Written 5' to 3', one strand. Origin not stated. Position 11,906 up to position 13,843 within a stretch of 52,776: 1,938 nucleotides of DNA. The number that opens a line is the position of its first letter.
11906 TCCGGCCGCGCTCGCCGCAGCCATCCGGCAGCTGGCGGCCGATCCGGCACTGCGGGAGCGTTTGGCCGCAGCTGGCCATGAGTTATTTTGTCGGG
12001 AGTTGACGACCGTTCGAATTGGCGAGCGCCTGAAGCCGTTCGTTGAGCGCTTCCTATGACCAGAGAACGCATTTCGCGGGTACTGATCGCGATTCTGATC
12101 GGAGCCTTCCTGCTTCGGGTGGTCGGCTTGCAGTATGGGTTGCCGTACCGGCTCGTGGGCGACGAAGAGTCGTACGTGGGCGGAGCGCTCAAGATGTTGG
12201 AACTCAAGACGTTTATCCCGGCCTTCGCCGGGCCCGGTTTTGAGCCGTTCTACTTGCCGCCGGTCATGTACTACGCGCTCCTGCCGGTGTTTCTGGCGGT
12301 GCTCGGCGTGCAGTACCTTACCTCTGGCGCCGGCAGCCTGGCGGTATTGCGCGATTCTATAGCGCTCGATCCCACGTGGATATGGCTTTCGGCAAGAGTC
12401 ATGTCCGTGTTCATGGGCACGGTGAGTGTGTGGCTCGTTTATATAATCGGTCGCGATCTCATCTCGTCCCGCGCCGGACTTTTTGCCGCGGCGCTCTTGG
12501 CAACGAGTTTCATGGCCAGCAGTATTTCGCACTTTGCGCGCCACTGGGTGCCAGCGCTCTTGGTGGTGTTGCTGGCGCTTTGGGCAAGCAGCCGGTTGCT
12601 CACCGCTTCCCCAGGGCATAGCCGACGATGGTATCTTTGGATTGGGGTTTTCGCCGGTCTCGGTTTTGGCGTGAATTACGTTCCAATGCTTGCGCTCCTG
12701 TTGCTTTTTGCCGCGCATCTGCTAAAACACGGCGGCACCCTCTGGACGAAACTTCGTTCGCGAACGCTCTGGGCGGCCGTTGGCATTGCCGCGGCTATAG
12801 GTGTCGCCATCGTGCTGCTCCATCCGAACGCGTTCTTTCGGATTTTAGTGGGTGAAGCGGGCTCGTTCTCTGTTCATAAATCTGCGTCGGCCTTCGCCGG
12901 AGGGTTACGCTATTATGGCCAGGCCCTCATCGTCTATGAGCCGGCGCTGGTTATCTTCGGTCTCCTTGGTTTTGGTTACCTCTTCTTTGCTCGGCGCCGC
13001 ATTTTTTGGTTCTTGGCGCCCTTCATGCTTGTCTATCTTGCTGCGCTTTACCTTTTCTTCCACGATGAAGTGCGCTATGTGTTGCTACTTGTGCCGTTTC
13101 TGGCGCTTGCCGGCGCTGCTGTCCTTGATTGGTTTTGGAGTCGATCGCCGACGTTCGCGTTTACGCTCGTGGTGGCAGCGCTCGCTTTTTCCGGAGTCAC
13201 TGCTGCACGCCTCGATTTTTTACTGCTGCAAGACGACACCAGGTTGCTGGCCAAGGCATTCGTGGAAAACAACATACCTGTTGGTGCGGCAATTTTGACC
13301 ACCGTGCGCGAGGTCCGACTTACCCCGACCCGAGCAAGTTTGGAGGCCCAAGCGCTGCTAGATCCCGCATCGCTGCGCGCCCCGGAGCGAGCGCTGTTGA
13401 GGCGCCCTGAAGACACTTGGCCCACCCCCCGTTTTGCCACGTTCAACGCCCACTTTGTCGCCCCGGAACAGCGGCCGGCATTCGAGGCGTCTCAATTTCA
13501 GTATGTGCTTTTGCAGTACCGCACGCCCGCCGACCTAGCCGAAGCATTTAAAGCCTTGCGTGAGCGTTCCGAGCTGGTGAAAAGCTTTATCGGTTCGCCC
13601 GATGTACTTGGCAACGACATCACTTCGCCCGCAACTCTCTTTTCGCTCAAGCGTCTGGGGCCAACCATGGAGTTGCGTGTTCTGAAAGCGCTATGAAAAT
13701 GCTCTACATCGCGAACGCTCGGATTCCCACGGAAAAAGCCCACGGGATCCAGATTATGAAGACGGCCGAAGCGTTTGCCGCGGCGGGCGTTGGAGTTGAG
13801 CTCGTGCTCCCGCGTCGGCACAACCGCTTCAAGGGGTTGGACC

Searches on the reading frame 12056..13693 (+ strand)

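Call 57: search_protein_families(library=pfam, proteins=[window:12056-13693:+], max_evalue=0.00001)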
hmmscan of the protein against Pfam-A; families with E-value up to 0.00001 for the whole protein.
window:12056-13693:+ (546 aa): 1 family
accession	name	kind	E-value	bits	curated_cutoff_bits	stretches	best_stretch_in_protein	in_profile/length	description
PF13231.12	PMT_2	-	3.7e-12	47.2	26.1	1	112-251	23-155/160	Dolichyl-phosphate-mannose-protein mannosyltransferase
